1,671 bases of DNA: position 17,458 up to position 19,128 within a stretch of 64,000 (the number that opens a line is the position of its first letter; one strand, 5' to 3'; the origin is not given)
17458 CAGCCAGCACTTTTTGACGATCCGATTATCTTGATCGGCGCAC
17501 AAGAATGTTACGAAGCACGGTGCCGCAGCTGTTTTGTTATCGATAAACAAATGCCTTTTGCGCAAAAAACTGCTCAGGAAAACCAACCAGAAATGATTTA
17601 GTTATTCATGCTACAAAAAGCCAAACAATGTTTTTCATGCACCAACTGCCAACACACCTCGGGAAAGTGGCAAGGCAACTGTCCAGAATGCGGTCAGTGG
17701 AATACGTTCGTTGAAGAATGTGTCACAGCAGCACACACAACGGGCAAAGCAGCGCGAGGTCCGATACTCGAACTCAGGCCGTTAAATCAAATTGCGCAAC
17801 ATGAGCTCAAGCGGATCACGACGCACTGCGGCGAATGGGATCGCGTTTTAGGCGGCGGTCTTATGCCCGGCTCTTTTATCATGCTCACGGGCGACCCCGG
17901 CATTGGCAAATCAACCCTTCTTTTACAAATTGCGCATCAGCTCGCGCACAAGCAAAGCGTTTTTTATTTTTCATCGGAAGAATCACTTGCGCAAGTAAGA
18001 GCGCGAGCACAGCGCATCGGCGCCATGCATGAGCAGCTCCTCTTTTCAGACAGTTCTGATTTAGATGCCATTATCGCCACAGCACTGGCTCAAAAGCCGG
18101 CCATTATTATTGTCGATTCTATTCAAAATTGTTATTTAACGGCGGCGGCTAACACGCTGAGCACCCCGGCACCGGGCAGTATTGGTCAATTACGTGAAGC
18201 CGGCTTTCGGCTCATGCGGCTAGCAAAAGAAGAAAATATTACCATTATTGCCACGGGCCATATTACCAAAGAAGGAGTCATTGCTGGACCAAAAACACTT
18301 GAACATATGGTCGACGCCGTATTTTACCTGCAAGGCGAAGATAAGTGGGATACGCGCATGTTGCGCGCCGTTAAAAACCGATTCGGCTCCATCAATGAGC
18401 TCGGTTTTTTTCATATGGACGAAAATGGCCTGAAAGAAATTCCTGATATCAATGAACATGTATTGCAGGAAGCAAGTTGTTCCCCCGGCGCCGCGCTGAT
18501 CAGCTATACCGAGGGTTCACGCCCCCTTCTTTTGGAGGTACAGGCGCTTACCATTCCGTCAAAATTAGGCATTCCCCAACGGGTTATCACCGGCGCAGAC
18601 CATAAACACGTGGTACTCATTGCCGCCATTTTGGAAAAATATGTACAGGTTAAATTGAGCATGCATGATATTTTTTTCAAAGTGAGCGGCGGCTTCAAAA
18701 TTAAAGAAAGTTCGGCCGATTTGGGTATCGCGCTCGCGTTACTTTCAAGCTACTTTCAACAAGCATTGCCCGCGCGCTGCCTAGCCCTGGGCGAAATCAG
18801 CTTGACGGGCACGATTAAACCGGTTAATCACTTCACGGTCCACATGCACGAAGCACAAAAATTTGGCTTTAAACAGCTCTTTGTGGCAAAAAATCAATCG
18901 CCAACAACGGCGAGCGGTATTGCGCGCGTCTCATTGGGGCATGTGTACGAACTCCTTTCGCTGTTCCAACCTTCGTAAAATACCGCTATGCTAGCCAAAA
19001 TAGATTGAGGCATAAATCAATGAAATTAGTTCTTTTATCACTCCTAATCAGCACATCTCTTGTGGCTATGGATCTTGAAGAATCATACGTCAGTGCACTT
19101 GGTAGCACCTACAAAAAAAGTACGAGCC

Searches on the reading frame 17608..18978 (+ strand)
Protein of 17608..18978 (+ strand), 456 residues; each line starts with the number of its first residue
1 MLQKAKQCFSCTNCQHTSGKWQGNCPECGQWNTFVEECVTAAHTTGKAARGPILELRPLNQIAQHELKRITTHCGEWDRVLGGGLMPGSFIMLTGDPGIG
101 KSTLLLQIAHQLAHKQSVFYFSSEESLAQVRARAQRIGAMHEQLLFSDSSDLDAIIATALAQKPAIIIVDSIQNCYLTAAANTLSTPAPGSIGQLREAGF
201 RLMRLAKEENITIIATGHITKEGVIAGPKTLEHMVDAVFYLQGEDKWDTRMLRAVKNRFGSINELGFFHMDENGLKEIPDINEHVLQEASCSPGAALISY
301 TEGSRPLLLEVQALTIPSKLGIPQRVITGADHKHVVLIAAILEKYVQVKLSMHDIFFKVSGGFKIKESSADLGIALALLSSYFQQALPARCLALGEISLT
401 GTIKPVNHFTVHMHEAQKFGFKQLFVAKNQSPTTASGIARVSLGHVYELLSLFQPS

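Call 7: search_protein_families(library=ncbifam, proteins=[window:17608-18978:+])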
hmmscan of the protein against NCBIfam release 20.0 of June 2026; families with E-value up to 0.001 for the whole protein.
window:17608-18978:+ (456 aa): 23 families
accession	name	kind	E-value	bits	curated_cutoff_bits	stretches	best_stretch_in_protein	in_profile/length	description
TIGR00416.1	sms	equivalog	2.1e-138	461.9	403.05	1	3-444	2-448/454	DNA repair protein RadA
NF006799.0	PRK09302.1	equivalog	3.7e-14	52.2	408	1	66-143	251-329/515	circadian clock protein KaiC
TIGR02902.1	spore_lonB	equivalog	2.8e-12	46.1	723.3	1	338-445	412-522/531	ATP-dependent protease LonB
TIGR03881.1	KaiC_arch_4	hypoth_equivalog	1.2e-10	41.5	247.8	1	68-171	1-89/231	KaiC domain-containing protein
TIGR02237.1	recomb_radB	equivalog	2.9e-08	33.9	172.4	1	78-274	2-208/210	DNA repair and recombination protein RadB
TIGR02903.1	spore_lon_C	equivalog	3.7e-08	32.3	678.8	1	337-449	495-610/615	Lon family ATP-dependent protease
TIGR03600.1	phage_DnaB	exception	8.3e-08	31.6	498.65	1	70-137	177-247/421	phage replicative helicase, DnaB family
TIGR00764.1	lon_rel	equivalog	2.8e-07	29.5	516.6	1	332-429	464-562/608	ATP-dependent protease LonB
TIGR00665.1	DnaB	equivalog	9.1e-07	28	385.25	1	62-133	168-242/435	replicative DNA helicase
NF006861.0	PRK09361.1-1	equivalog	1.2e-06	28.3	278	1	69-242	4-195/235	DNA repair and recombination protein RadB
NF004723.0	PRK06067.1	subfamily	8.2e-06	25.5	194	1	64-130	10-77/243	flagellar accessory protein FlaH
TIGR03880.1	KaiC_arch_3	hypoth_equivalog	1.8e-05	24.4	249.45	1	78-139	6-68/224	KaiC domain-containing protein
NF006320.0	PRK08533.1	equivalog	2.1e-05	24.3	215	1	66-124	2-61/230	flagellar accessory protein FlaH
NF004629.0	PRK05973.1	equivalog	4.1e-05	22.7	156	1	84-173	60-157/237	DNA helicase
NF003301.0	PRK04301.1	equivalog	4.8e-05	22.7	259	1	64-174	77-190/316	DNA repair and recombination protein RadA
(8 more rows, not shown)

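Call 11: list_cluster_members(proteins=[P0001, window:17608-18978:+])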
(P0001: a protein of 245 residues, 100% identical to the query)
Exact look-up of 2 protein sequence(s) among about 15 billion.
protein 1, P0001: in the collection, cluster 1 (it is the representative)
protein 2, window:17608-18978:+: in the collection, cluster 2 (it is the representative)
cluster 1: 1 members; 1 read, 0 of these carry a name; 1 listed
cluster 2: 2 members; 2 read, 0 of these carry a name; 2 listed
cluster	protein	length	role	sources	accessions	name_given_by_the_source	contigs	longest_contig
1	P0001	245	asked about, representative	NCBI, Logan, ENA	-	-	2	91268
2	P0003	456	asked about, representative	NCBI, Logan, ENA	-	-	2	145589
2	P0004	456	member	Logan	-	-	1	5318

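Call 18: find_related_loci(query=window:17608-18978:+, collection=genome_contigs, flank=3000)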
Query window:17608-18978:+ (456 aa) in genome_contigs; peptide patterns used: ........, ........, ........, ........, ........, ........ (x = any residue, [..] = any of these).
167 stretches matched a pattern; 8 encode a relative of the query (tblastn E <= 1e-3); 8 distinct loci.
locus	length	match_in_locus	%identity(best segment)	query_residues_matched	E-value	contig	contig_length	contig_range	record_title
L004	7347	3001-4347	63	1-453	0e+0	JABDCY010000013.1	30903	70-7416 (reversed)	MAG: Candidatus Dependentiae bacterium isolate BWMinHeated_Nextera56_MAG2 3300020846.a:Ga0207124_1022, whole genome shot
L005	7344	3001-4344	62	2-454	0e+0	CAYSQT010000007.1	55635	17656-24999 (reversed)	MAG TPA_asm: uncultured Pseudomonadota bacterium isolate SRP193066_co2_45 genome assembly, contig: NODE_204_length_55635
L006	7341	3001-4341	62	2-453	0e+0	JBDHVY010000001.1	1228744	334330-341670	MAG: Candidatus Dependentiae bacterium isolate AS-MICRO-OLR.1 NODE_2_length_1228744_cov_9.698095, whole genome shotgun s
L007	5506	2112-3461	59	2-456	0e+0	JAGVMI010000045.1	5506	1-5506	MAG: Candidatus Babeliales bacterium isolate SW_49 c_000000125431, whole genome shotgun sequence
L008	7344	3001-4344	61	2-453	0e+0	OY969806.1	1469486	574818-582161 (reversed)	MAG: uncultured bacterium isolate MFD00731.bin.2.58 genome assembly, chromosome: 1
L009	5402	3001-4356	59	2-453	0e+0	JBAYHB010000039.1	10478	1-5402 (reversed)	MAG: Candidatus Babeliales bacterium isolate SO_2016_GW1_139 scaffold11571_OW334_2016, whole genome shotgun sequence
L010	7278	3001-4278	33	2-428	2e-72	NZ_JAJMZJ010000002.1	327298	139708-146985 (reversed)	Peptoniphilus sp. KCTC 25270 AGMB12026_contigs02, whole genome shotgun sequence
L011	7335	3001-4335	61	4-453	2e-179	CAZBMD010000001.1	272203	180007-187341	MAG TPA_asm: uncultured Pseudomonadota bacterium isolate SRP286056_co2_83 genome assembly, contig: NODE_26_length_272203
